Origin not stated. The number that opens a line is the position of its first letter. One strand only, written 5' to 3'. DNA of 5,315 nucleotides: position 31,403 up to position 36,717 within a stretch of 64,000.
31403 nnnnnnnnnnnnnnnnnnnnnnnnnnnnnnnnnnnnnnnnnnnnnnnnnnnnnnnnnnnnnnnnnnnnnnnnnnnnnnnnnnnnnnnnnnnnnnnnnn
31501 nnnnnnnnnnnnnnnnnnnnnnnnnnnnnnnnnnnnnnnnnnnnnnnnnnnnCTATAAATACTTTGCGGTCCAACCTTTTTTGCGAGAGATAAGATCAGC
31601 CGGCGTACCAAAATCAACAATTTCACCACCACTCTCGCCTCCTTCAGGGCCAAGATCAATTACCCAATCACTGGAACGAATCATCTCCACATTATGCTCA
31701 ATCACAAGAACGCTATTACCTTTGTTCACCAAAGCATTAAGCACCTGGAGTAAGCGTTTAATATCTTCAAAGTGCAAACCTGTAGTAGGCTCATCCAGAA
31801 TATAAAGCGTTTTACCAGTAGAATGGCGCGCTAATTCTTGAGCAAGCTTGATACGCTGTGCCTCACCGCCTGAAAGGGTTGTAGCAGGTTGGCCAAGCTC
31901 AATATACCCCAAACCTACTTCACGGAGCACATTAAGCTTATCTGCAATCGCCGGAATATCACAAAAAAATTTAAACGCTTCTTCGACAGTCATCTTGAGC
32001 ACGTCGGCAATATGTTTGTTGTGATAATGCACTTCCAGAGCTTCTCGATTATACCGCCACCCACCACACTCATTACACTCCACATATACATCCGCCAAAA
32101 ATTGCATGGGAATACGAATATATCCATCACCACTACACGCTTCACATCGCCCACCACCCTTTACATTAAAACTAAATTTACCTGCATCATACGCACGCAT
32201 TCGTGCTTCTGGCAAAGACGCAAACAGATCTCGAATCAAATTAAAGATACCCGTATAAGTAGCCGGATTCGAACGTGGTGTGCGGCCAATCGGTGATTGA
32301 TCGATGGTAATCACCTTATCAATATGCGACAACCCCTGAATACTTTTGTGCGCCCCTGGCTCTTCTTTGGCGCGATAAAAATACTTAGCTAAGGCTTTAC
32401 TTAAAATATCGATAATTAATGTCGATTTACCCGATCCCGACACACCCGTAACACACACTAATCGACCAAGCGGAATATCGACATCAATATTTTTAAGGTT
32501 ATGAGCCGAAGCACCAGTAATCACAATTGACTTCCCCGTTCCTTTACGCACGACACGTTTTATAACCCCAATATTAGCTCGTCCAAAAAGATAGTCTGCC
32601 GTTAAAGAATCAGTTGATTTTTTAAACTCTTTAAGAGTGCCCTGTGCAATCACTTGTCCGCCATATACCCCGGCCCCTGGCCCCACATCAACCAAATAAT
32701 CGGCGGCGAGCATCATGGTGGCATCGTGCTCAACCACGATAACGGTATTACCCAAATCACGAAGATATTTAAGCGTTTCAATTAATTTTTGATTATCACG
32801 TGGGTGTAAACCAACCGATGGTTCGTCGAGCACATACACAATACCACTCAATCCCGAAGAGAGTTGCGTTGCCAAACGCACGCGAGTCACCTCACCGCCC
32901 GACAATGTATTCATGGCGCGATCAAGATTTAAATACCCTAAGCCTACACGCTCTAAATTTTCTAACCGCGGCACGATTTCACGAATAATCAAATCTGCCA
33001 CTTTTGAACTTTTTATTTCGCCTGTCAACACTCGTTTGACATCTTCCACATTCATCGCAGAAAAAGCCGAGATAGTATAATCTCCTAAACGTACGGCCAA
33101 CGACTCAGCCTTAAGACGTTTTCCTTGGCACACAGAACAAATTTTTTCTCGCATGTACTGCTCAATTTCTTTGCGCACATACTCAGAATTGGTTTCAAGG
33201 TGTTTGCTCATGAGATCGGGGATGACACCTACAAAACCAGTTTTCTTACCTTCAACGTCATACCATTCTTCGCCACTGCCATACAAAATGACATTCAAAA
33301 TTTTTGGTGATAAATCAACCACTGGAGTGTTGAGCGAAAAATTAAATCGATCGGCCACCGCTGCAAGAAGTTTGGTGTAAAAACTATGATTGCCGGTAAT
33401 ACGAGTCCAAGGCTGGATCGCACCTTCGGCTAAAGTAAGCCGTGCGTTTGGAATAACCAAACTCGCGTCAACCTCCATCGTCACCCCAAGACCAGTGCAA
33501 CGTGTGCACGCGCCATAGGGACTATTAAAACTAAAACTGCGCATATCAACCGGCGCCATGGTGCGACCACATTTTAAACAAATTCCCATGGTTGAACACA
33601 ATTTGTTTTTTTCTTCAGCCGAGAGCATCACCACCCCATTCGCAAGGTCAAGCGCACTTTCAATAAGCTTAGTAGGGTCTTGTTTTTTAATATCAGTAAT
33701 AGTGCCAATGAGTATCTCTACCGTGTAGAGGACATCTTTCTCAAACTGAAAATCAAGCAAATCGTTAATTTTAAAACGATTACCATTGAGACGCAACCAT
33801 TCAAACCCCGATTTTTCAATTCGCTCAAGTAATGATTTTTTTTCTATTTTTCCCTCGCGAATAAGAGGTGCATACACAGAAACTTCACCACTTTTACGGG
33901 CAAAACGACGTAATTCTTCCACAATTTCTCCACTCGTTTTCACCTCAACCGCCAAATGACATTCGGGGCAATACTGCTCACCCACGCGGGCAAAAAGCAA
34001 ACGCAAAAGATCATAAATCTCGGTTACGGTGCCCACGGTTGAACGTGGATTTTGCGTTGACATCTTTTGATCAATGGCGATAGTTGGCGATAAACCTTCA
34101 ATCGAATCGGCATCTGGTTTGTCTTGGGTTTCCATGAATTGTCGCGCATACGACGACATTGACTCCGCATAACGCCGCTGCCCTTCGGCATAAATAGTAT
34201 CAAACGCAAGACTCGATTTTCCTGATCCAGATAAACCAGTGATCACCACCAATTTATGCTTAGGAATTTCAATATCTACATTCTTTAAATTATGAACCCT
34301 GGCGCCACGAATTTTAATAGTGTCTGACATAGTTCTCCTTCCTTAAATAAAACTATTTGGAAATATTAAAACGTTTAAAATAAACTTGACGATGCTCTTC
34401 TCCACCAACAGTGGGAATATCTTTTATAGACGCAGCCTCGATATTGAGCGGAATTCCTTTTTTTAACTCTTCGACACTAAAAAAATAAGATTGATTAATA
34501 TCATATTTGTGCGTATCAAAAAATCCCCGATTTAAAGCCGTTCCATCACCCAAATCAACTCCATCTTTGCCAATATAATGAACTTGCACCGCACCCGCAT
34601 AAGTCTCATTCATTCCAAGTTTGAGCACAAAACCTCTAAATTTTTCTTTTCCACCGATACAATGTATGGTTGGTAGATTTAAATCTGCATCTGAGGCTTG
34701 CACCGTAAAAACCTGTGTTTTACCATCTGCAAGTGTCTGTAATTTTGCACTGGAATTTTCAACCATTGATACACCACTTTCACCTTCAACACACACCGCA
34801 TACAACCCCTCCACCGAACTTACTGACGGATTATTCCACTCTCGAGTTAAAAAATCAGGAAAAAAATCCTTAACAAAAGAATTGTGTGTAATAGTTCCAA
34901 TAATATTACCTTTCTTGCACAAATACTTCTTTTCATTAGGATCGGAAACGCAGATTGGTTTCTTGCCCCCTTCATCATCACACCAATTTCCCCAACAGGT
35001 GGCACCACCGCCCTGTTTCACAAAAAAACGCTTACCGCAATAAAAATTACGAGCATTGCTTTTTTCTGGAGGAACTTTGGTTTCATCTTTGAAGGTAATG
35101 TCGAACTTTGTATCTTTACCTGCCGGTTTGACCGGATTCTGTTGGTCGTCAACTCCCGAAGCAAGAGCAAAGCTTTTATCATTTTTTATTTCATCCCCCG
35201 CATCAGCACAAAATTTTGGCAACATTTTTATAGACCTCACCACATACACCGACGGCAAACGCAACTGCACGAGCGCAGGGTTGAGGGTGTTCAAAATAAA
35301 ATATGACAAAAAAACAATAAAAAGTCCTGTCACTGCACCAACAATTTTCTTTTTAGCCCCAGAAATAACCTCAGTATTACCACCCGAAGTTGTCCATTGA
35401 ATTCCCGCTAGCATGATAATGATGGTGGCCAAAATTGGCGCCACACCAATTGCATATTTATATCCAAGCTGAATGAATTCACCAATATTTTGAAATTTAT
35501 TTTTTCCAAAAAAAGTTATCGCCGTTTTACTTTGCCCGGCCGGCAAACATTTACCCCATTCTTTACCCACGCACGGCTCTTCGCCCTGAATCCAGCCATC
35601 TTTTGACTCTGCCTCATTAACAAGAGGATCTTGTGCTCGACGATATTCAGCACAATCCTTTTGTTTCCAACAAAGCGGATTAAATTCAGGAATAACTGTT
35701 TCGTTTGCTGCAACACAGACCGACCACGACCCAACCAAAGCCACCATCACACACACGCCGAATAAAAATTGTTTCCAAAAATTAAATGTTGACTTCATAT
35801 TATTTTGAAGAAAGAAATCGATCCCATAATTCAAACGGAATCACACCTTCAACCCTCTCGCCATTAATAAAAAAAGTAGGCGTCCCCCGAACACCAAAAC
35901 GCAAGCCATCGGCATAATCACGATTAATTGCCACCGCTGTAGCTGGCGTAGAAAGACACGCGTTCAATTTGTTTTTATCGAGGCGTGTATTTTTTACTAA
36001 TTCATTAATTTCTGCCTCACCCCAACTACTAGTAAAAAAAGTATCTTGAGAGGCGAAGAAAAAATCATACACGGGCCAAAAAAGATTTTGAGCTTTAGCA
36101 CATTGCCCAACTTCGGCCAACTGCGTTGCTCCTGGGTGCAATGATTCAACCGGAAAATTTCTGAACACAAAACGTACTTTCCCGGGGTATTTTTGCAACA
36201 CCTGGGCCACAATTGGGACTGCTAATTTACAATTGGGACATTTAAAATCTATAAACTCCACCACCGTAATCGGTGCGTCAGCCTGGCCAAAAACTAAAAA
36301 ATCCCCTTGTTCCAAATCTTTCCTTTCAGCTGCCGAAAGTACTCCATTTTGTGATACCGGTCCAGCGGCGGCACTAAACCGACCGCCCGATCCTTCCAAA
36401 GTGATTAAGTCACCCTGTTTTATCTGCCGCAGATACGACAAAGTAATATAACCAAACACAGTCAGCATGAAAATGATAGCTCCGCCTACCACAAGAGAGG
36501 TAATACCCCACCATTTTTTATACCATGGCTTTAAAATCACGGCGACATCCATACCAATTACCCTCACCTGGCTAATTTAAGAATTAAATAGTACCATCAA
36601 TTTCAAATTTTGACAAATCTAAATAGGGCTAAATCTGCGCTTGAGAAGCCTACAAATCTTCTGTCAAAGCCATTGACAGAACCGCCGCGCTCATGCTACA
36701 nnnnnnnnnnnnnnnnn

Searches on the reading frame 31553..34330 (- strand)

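Call 33: search_protein_families(library=pfam, proteins=[window:31553-34330:-], max_evalue=0.0001)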
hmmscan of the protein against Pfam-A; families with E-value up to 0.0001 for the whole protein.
window:31553-34330:- (925 aa): 14 families
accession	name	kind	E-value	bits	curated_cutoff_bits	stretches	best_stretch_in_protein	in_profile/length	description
PF17755.6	UvrA_DNA-bind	-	7.8e-28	97.4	23.2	1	288-391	1-110/110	UvrA DNA-binding domain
PF00005.33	ABC_tran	-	1.7e-21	77.7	25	0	800-850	87-137/137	ABC transporter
PF02463.25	SMC_N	-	9.8e-14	51.7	40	0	818-891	136-209/220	RecF/RecN/SMC N terminal domain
PF13304.12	AAA_21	-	7e-11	43.2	27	0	483-533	244-296/304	AAA domain, putative AbiEii toxin, Type IV TA system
PF17760.6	UvrA_inter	-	7.2e-11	42.4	23.3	1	132-238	2-107/109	UvrA interaction domain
PF13555.12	AAA_29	-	2.9e-07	30.6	27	0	617-639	17-39/61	P-loop containing region of AAA domain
PF13191.12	AAA_16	-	6.4e-07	30.5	32.6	0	622-649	24-51/167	AAA ATPase domain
PF13476.12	AAA_23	-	4.3e-06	27.9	27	0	5-41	2-35/201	AAA domain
PF20703.3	nSTAND1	-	5.4e-06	26.7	27.1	0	21-81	29-85/379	Novel STAND NTPase 1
PF13173.12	AAA_14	-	1.6e-05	25.3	27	0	623-659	3-41/129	AAA domain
PF20720.3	nSTAND3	-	2.3e-05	24.6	27.2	0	23-47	15-39/155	Novel STAND NTPase 3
PF03193.22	RsgA_GTPase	-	2.5e-05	24.6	30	0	602-661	86-146/174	RsgA GTPase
PF13175.12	AAA_15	-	3.6e-05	24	32.1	0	496-529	329-362/374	AAA ATPase domain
PF13481.12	AAA_25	-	3.7e-05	23.9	27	0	618-644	29-55/195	AAA domain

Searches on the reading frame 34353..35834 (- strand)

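Call 34: search_protein_families(library=pfam, proteins=[window:34353-35834:-], max_evalue=0.0001)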
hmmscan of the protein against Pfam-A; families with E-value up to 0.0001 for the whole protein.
window:34353-35834:- (493 aa): 1 family
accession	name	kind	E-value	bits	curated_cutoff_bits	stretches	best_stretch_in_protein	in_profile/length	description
PF18895.5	T4SS_pilin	-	9.4e-06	26.1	26.6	1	118-184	6-71/71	Type IV secretion system pilin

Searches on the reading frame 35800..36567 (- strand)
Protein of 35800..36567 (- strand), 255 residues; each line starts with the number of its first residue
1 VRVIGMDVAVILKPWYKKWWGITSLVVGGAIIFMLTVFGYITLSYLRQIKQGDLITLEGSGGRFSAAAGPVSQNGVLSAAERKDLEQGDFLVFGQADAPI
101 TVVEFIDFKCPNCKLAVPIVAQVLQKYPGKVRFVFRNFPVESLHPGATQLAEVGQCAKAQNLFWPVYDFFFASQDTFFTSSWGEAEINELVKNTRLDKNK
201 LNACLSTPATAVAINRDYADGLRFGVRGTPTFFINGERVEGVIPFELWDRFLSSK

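Call 105: search_protein_families(library=pfam, proteins=[window:35800-36567:-], max_evalue=0.001)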
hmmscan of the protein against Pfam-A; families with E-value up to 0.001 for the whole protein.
window:35800-36567:- (255 aa): 3 families
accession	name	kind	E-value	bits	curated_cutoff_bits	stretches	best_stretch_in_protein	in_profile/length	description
PF13462.12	Thioredoxin_4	-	2.1e-27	96.7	23.2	1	91-252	6-163/165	Thioredoxin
PF01323.26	DSBA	-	2.1e-15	57.4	25.6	2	157-247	99-185/191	DSBA-like thioredoxin domain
PF13098.12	Thioredoxin_2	-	0.00053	20.7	27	0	101-250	8-102/104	Thioredoxin-like domain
